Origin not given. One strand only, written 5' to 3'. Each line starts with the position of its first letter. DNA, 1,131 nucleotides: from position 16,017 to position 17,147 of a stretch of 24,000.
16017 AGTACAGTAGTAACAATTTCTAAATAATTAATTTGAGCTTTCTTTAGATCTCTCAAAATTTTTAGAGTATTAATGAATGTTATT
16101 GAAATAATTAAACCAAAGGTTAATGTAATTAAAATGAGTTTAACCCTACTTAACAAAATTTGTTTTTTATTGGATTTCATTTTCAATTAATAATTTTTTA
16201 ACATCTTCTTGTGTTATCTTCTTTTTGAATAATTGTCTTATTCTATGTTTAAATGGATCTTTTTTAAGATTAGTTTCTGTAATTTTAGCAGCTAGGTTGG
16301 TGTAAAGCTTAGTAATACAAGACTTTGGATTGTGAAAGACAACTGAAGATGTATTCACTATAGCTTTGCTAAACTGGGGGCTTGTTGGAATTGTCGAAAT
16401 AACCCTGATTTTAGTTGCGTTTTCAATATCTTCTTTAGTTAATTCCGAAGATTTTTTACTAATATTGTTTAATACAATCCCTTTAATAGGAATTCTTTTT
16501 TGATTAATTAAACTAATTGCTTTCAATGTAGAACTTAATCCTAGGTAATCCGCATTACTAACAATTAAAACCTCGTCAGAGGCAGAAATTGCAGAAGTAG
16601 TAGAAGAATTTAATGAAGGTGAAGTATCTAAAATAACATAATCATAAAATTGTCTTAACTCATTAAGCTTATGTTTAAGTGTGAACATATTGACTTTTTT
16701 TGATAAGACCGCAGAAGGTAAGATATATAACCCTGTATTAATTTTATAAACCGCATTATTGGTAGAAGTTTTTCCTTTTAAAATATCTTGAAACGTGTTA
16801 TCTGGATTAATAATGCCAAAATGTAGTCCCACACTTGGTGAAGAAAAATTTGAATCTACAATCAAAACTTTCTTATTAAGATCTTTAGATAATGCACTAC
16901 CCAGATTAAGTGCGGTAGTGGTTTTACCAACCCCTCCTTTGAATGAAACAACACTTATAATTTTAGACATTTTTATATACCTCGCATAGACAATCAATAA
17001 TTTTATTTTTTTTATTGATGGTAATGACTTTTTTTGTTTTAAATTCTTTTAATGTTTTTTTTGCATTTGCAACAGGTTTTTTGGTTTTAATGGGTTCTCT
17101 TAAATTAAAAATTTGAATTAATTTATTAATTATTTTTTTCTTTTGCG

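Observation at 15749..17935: Overlapping four-gene wHTH / basic protein / ParA / Lys-rich membrane protein operon: candidate novel archaeal segregation or plasmid-remnant system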

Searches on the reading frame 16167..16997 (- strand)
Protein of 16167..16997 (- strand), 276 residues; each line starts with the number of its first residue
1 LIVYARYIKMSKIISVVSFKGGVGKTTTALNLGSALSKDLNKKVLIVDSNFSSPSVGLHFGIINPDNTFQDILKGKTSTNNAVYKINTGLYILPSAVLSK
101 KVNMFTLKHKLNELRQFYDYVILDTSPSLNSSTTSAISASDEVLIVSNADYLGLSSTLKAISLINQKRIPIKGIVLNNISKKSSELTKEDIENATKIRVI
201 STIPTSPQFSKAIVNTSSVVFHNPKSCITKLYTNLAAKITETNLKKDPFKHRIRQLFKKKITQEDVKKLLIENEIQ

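Call 4: search_protein_families(library=pfam, proteins=[window:16167-16997:-], max_evalue=0.1)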
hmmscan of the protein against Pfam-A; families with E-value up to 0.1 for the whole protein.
window:16167-16997:- (276 aa): 12 families
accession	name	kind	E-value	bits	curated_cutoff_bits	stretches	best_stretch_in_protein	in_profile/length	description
PF13614.12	AAA_31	-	2.3e-27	96.5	27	1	11-166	1-169/177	AAA domain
PF01656.29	CbiA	-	1.8e-18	67.1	25.4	1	14-215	1-121/125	CobQ/CobB/MinD/ParA nucleotide binding domain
PF10609.15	ParA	-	1.4e-17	64.4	27.1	1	10-239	2-245/246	NUBPL iron-transfer P-loop NTPase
PF00142.24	Fer4_NifH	-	4.2e-11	43.3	25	2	139-249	140-254/271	4Fe-4S iron sulfur cluster binding proteins, NifH/frxC family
PF06564.18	CBP_BcsQ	-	7e-09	36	21.3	1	12-163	2-160/234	Cellulose biosynthesis protein BcsQ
PF13500.12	AAA_26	-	1e-07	32.5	27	1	142-210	130-195/198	AAA domain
PF02374.21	ArsA_ATPase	-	7.6e-05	22.5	24.3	1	16-47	5-35/305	Anion-transporting ATPase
PF07015.17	VirC1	-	0.0001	22.2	24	1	12-46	2-35/231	VirC1 protein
PF09140.17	MipZ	-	0.0011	18.8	20.7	1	13-148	2-130/262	ATPase MipZ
PF00448.28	SRP54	-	0.029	14.4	22.7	0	22-47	11-35/196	SRP54-type protein, GTPase domain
PF13401.12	AAA_22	-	0.033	14.9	27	0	22-153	15-97/130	AAA domain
PF24179.1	NTE_Ploop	-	0.08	13.1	27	0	93-151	46-104/223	Neuropathy Target Esterase family P-loop like domain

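Call 5: search_protein_families(library=ncbifam, proteins=[window:16167-16997:-], max_evalue=0.1)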
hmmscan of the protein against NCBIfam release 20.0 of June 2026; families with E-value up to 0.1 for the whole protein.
window:16167-16997:- (276 aa): 33 families (the best 25 are shown)
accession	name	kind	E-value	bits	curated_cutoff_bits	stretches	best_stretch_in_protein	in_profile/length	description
TIGR01969.1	minD_arch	subfamily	4.8e-47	160.2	201.75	1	13-246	2-237/251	cell division ATPase MinD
TIGR01968.1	minD_bact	equivalog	5.3e-25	88.3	212.9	1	12-258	2-255/261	septum site-determining protein MinD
NF041546.1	ParA_partition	equivalog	1.2e-19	70.6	180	2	103-225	62-190/203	ParA family partition ATPase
TIGR03018.1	pepcterm_TyrKin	hypoth_equivalog_domain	4.9e-18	65.2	230.65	1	8-177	32-207/207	XrtA-associated tyrosine autokinase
NF041136.1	MrpORP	equivalog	1e-15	57.9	450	1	10-250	4-259/365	iron-sulfur cluster carrier protein MrpORP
TIGR01007.1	eps_fam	subfamily_domain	5.8e-15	55.4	108.05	1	11-184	17-195/204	polysaccharide biosynthesis tyrosine autokinase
TIGR03453.1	partition_RepA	equivalog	4.1e-13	48.9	348.45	2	102-164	219-281/387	plasmid partitioning protein RepA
NF008669.0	PRK11670.1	equivalog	1.2e-12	47.4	348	1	11-240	107-350/369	iron-sulfur cluster carrier protein ApbC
NF041283.1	PrgP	equivalog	2e-12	47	400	1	11-161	2-167/297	ParA superfamily DNA segregation protein PrgP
TIGR03371.1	cellulose_yhjQ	equivalog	6.1e-12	45.5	157.85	1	12-232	2-234/246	cellulose biosynthesis protein BcsQ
TIGR01287.1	nifH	equivalog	9.3e-12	44.8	394.35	2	140-249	141-254/275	nitrogenase iron protein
NF033200.1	F430_CfbC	exception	2.2e-11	43.6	402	2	139-247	138-246/260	Ni-sirohydrochlorin a,c-diamide reductive cyclase ATP-dependent reductase subunit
NF047398.1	AAA_KGGVGR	domain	4.1e-11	43.5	90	1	12-81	3-73/190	KGGVGR-motif variant AAA ATPase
NF009701.0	PRK13230.1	subfamily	4.1e-11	42.4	350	2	139-255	153-273/291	nitrogenase reductase-like protein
NF008079.0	PRK10818.1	equivalog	2.3e-10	40.3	508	1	10-164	1-160/270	septum site-determining protein MinD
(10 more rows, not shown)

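Call 9: find_homologous_proteins(query=window:16167-16970:-)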
Query window:16167-16970:- (267 aa): 6762 proteins with E <= 0.001 among 8000 candidates; the best 120 are listed.
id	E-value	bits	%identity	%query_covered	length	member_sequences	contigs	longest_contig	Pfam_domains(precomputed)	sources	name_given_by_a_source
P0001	1.7e-160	550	100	100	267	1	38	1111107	PF00142.25,PF10609.16,PF01656.30,PF13614.13,PF13500.13,PF06564.19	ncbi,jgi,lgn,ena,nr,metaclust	ncbi:AAA family ATPase [Candidatus Woesearchaeota archaeon]|jgi:MinD-like ATPase involved in chromos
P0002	1.6e-119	416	72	100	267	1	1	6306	PF00142.25,PF10609.16,PF01656.30,PF13614.13,PF13500.13,PF06564.19,PF02374.22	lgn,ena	-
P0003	1.0e-117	410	70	100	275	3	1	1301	PF00142.25,PF10609.16,PF01656.30,PF13614.13,PF13500.13,PF06564.19,PF02374.22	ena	-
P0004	8.1e-100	351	59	100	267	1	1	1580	PF00142.25,PF10609.16,PF01656.30,PF13614.13,PF13500.13,PF06564.19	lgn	-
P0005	1.7e-62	229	44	93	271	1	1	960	PF00142.25,PF10609.16,PF01656.30,PF13614.13,PF13500.13,PF06564.19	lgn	-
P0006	1.2e-56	210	42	90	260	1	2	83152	PF00142.25,PF10609.16,PF01656.30,PF13614.13,PF13500.13,PF06564.19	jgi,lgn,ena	jgi:septum site-determining protein MinD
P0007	7.2e-56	207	43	86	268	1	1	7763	PF00142.25,PF10609.16,PF01656.30,PF13614.13,PF13500.13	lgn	-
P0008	7.2e-56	207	41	97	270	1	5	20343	PF00142.25,PF10609.16,PF01656.30,PF13614.13,PF13500.13,PF06564.19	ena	-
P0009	2.1e-55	206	37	93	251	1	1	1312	PF00142.25,PF10609.16,PF01656.30,PF13614.13,PF13500.13,PF06564.19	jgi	jgi:septum site-determining protein MinD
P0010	2.4e-55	206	39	96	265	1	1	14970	PF00142.25,PF10609.16,PF01656.30,PF13614.13,PF13500.13,PF06564.19,PF02374.22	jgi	jgi:MinD-like ATPase involved in chromosome partitioning or flagellar assembly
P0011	3.7e-54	202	39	100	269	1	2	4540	PF00142.25,PF10609.16,PF01656.30,PF13614.13,PF13500.13,PF06564.19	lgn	-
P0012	2.3e-53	199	41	98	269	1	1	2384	PF00142.25,PF10609.16,PF01656.30,PF13614.13,PF13500.13,PF06564.19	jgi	-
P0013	3.5e-53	199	39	99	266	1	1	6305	PF00142.25,PF10609.16,PF01656.30,PF13614.13,PF13500.13,PF06564.19,PF02374.22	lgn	-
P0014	4.2e-53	198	40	98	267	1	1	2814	PF00142.25,PF10609.16,PF01656.30,PF13614.13,PF13500.13,PF06564.19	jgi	jgi:septum site-determining protein MinD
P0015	6.1e-53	198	39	93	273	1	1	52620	PF00142.25,PF10609.16,PF01656.30,PF13614.13,PF13500.13,PF06564.19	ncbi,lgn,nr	ncbi:MAG: AAA family ATPase [Candidatus Nanoarchaeia archaeon]|nr:AAA family ATPase [Candidatus Nano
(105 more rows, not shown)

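Call 11: find_encoding_contigs(protein=P0002, flank=5000, max_places=3)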
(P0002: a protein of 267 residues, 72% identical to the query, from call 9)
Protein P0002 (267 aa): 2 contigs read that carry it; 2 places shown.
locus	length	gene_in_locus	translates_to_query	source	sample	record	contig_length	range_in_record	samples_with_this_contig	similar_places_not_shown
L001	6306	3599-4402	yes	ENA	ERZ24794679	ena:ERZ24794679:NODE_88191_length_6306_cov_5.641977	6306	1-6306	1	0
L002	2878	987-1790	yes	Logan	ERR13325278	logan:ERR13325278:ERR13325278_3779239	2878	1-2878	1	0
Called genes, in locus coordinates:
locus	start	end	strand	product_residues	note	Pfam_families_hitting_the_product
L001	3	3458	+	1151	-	?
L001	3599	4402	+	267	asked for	PF01656:CbiA, PF02374:ArsA_ATPase (faint), PF06564:CBP_BcsQ, PF10609:ParA, PF13614:AAA_31, PF00142:Fer4_NifH (weak), PF13500:AAA_26 (weak)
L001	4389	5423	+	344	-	-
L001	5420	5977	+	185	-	-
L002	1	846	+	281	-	?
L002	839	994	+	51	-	-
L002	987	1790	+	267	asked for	PF01656:CbiA, PF02374:ArsA_ATPase (faint), PF06564:CBP_BcsQ, PF10609:ParA, PF13614:AAA_31, PF00142:Fer4_NifH (weak), PF13500:AAA_26 (weak)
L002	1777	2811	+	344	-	-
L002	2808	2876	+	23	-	?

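Call 12: find_encoding_contigs(protein=P0006, flank=5000, max_places=3)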
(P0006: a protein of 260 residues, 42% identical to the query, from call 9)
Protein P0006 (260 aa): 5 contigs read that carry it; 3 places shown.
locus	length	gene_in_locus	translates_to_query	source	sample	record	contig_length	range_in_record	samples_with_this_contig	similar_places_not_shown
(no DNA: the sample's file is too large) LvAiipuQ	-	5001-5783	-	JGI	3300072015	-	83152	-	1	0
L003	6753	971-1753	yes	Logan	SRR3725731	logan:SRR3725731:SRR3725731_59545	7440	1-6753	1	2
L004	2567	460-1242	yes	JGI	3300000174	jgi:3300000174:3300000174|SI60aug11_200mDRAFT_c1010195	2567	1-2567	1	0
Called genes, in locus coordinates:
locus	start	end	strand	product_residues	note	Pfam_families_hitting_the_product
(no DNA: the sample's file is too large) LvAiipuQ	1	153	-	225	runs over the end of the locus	PF03824:NicO (weak), PF13386:DsbD_2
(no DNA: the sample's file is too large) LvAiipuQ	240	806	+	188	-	PF00827:Ribosomal_L15e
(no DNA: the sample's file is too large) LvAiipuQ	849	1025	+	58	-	-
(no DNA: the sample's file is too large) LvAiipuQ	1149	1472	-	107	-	PF00085:Thioredoxin, PF13098:Thioredoxin_2, PF13192:Thioredoxin_3 (weak), PF13905:Thioredoxin_8 (faint)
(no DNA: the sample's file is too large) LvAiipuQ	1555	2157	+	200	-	PF03876:SHS2_Rpb7-N, PF00575:S1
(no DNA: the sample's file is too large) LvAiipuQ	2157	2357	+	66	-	PF06093:Spt4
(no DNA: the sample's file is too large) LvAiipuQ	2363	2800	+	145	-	PF01282:Ribosomal_S24e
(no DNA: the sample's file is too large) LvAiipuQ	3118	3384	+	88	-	-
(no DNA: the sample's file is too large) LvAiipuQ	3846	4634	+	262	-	PF02616:SMC_ScpA (weak)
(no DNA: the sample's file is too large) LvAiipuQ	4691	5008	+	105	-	-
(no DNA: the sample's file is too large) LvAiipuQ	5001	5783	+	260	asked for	PF00142:Fer4_NifH (faint), PF01656:CbiA, PF06564:CBP_BcsQ (weak), PF10609:ParA (weak), PF13614:AAA_31, PF13500:AAA_26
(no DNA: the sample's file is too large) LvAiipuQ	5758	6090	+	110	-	-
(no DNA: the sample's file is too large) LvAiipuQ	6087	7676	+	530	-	?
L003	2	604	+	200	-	?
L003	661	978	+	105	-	-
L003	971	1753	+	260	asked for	PF00142:Fer4_NifH (faint), PF01656:CbiA, PF06564:CBP_BcsQ (weak), PF10609:ParA (weak), PF13614:AAA_31, PF13500:AAA_26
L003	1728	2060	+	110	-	-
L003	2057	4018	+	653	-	PF00723:Glyco_hydro_15, PF22422:MGH1-like_GH (faint)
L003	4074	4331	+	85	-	-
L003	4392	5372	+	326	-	PF00044:Gp_dh_N, PF02800:Gp_dh_C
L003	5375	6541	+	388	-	PF00162:PGK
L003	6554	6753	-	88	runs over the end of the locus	-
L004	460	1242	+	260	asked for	PF00142:Fer4_NifH (faint), PF01656:CbiA, PF06564:CBP_BcsQ (weak), PF10609:ParA (weak), PF13614:AAA_31, PF13500:AAA_26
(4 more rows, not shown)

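Call 19: find_encoding_contigs(protein=P0001, flank=4000, max_places=6)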
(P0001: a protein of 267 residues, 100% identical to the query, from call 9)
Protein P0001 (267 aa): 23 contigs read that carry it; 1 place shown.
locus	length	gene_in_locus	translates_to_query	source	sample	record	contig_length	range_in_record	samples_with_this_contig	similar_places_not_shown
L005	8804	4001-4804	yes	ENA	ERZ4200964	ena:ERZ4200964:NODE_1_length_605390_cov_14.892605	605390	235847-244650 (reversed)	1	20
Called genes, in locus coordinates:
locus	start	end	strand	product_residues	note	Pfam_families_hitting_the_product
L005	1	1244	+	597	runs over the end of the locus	PF01336:tRNA_anti-codon, PF00152:tRNA-synt_2, PF02938:GAD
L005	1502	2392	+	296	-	-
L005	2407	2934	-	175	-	-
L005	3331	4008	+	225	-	-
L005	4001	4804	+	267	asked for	PF01656:CbiA, PF06564:CBP_BcsQ, PF10609:ParA, PF13614:AAA_31, PF00142:Fer4_NifH (weak), PF13500:AAA_26 (weak)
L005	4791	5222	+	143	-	-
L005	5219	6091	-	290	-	PF14257:DUF4349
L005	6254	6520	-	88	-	-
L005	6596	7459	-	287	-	PF24096:DUF7379 (weak), PF00561:Abhydrolase_1 (weak), PF01674:Lipase_2, PF02089:Palm_thioest, PF06028:DUF915, PF02450:LCAT, PF07819:PGAP1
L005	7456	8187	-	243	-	PF01978:TrmB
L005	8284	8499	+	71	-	-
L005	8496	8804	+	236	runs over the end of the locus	-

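Call 20: find_encoding_contigs(protein=P0004, flank=3000, max_places=2)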
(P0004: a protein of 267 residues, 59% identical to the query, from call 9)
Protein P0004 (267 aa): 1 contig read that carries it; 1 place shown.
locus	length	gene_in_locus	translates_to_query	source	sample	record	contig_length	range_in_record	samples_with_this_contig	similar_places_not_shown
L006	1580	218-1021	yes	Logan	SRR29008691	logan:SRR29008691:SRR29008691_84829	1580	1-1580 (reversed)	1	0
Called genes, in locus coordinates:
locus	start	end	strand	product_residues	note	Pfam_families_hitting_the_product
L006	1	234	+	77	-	?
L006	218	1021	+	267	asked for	PF01656:CbiA, PF06564:CBP_BcsQ, PF10609:ParA, PF13614:AAA_31, PF00142:Fer4_NifH (weak), PF13500:AAA_26 (weak)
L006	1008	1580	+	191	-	?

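Call 23: find_encoding_contigs(protein=P0008, flank=4000, max_places=2)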
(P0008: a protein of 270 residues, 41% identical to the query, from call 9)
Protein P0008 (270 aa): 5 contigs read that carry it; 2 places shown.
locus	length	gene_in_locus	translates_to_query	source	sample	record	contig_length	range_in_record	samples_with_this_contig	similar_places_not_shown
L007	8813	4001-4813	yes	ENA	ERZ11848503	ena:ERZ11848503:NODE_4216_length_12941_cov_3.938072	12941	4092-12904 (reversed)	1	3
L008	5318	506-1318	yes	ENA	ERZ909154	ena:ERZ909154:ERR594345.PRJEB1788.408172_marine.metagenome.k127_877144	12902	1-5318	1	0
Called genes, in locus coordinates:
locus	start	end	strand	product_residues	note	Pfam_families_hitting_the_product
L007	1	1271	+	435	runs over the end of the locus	?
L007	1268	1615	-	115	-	-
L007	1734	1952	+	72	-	-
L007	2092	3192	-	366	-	PF22025:ThiI_fer, PF02568:ThiI, PF06508:QueC (faint)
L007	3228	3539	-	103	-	-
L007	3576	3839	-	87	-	-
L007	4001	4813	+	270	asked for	PF00142:Fer4_NifH (faint), PF01656:CbiA, PF06564:CBP_BcsQ (faint), PF10609:ParA, PF13614:AAA_31, PF13500:AAA_26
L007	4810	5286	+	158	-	-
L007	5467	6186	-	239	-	PF14528:LAGLIDADG_3 (weak)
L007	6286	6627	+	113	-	-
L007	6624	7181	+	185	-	PF02163:Peptidase_M50 (faint)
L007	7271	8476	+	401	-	PF18915:DUF5667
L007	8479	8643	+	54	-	-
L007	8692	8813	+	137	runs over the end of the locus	-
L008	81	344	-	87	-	-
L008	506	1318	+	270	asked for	PF00142:Fer4_NifH (faint), PF01656:CbiA, PF06564:CBP_BcsQ (faint), PF10609:ParA, PF13614:AAA_31, PF13500:AAA_26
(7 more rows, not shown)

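Call 24: find_encoding_contigs(protein=P0015, flank=4000, max_places=2)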
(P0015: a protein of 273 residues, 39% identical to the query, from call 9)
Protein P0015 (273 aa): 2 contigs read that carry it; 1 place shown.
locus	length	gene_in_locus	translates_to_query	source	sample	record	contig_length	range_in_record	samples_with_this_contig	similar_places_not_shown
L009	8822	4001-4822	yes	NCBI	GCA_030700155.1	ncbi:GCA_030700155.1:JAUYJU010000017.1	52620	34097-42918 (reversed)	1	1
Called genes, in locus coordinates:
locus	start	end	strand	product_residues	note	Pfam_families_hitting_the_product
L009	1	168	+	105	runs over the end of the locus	-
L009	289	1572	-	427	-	PF00152:tRNA-synt_2 (weak), PF01409:tRNA-synt_2d (weak), PF13393:tRNA-synt_His, PF00587:tRNA-synt_2b (weak), PF03129:HGTP_anticodon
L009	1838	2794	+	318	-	-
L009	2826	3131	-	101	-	-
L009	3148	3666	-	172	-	-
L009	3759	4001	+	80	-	-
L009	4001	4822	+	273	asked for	PF00142:Fer4_NifH (faint), PF01656:CbiA, PF06564:CBP_BcsQ (weak), PF10609:ParA, PF13500:AAA_26 (weak), PF13614:AAA_31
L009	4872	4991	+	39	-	PF05433:Rick_17kDa_Anti, PF27527:Y2009_N (faint)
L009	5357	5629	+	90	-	PF03477:ATP-cone (weak)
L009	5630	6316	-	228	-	PF08713:DNA_alkylation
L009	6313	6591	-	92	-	PF14333:DUF4389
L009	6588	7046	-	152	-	-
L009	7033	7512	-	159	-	-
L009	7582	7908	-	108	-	PF01849:NAC, PF19026:UBA_HYPK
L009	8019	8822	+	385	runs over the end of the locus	-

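Call 27: search_protein_families(library=pfam, proteins=[L001:3-3458:+, L001:4389-5423:+, L001:5420-5977:+, L002:839-994:+, L003:661-978:+, L003:1728-2060:+, L007:4810-5286:+, L009:3759-4001:+, L009:3148-3666:-, L003:2-604:+], max_evalue=0.1)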
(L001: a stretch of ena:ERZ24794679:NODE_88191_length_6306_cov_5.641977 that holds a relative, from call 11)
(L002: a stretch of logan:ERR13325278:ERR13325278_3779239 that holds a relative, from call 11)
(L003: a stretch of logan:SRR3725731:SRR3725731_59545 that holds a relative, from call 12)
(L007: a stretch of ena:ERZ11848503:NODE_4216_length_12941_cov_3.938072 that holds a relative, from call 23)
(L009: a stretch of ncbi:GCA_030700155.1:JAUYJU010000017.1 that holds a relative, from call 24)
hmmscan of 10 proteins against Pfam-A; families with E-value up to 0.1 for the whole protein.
L001:3-3458:+ (1151 aa): 6 families
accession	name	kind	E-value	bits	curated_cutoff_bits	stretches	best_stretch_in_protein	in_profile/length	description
PF10633.15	NPCBM_assoc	-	6e-06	26.8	24.4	1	335-395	13-71/78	NPCBM-associated, NEW3 domain of alpha-galactosidase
PF00702.32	Hydrolase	-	0.0015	19.4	26.4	1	1039-1142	28-129/191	haloacid dehalogenase-like hydrolase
PF07495.19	Y_Y_Y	-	0.0038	17.5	26.6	1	153-197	21-64/65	Y_Y_Y domain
PF14686.12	fn3_3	-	0.0049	17.1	24.4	1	144-198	22-70/75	Polysaccharide lyase family 4, domain II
PF19077.6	Big_13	-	0.0062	17.4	27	1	20-96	26-101/102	Bacterial Ig-like domain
PF04151.21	PPC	-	0.024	16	25.9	1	120-178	14-68/70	Bacterial pre-peptidase C-terminal domain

L001:4389-5423:+ (344 aa): 3 families
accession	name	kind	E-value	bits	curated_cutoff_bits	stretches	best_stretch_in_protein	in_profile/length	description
PF23831.1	DUF7201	-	0.0034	17.5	27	1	195-238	10-52/142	Coiled-coil region of unknown function (DUF7201)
PF10938.13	YfdX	-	0.037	14.5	26.6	1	125-222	18-105/149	YfdX protein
PF10123.14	Mu-like_Pro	-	0.059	13.3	25.2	1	86-136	213-253/330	Mu-like prophage I protein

L001:5420-5977:+ (185 aa): 0 families

L002:839-994:+ (51 aa): 0 families

L003:661-978:+ (105 aa): 3 families
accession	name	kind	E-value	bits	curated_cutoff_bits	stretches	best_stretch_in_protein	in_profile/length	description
PF19027.5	DUF5752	-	7.3e-05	22.6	23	1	40-69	54-83/208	Family of unknown function (DUF5752)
PF04849.18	HAP1_N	-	0.024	14.3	33.9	1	17-68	122-176/307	HAP1 N-terminal conserved region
PF16469.10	NPA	-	0.027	15.5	27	1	20-96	37-114/123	Nematode polyprotein allergen ABA-1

L003:1728-2060:+ (110 aa): 1 family
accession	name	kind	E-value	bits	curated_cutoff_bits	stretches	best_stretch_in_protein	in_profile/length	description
PF19027.5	DUF5752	-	2.9e-05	24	23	1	30-86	14-81/208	Family of unknown function (DUF5752)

L007:4810-5286:+ (158 aa): 2 families
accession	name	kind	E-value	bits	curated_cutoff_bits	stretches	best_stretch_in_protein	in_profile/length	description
PF01988.24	VIT1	-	4e-05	24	28.1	1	11-69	6-65/214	VIT family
PF05702.16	Herpes_UL49_5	-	0.044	14.3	22.2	0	36-78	9-51/98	Herpesvirus UL49.5 envelope/tegument protein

L009:3759-4001:+ (80 aa): 0 families

L009:3148-3666:- (172 aa): 1 family
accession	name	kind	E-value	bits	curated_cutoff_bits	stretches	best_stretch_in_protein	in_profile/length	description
PF13551.12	HTH_29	-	0.037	14.6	28.1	0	14-55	15-56/64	Winged helix-turn helix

L003:2-604:+ (200 aa): 1 family
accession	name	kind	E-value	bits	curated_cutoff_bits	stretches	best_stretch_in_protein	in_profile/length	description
PF02616.19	SMC_ScpA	-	0.0029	18.1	24.6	1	70-177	119-229/232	Segregation and condensation protein ScpA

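Call 29: search_solved_structures(query=window:16167-16970:-, max_evalue=0.00001)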
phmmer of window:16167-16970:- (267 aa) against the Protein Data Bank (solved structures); distinct sequences matched with E-value up to 0.00001: 29.
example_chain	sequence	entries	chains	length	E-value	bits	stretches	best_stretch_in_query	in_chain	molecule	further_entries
1g3q_A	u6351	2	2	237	3.5e-29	105.2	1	1-230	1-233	CELL DIVISION INHIBITOR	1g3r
1hyq_A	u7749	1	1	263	5.6e-26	94.7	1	3-241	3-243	CELL DIVISION INHIBITOR (MIND-1)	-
1ion_A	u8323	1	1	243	2.8e-25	92.4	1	1-230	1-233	PROBABLE CELL DIVISION INHIBITOR MIND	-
4v03_A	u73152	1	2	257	3.6e-18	69.2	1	1-201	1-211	SITE-DETERMINING PROTEIN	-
4v02_A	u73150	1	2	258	9.7e-18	67.7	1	1-201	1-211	SITE-DETERMINING PROTEIN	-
5j1j_A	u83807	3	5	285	4.8e-14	55.6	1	3-242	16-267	Site-determining protein | Transcriptional antiactivator FleN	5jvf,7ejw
8pb9_A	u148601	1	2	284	1.2e-13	54.3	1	3-242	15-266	Antiactivator FleN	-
8p53_A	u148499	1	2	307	1.6e-13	53.9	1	3-242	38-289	Antiactivator FleN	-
8ray_B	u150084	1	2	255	1.9e-13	53.7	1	2-202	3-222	ParA family protein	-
6u1q_A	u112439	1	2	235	3.1e-13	53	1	4-175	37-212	VpsO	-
3k9g_A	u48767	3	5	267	4.8e-13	52.4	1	3-206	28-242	PF-32 protein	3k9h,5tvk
6non_A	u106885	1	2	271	8.2e-13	51.6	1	3-157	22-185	Cobyrinic acid ac-diamide synthase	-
6noo_A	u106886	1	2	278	8.7e-13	51.5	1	3-157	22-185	Maintenance of carboxysome positioning A protein, MCDA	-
6iub_A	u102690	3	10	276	1.6e-12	50.7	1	1-155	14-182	SpoOJ regulator (Soj)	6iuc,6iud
6nop_B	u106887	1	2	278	1.7e-12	50.6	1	3-157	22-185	Cobyrinic acid ac-diamide synthase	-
7dut_A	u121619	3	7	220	3.3e-09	39.8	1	4-201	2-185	SOJ protein (Soj)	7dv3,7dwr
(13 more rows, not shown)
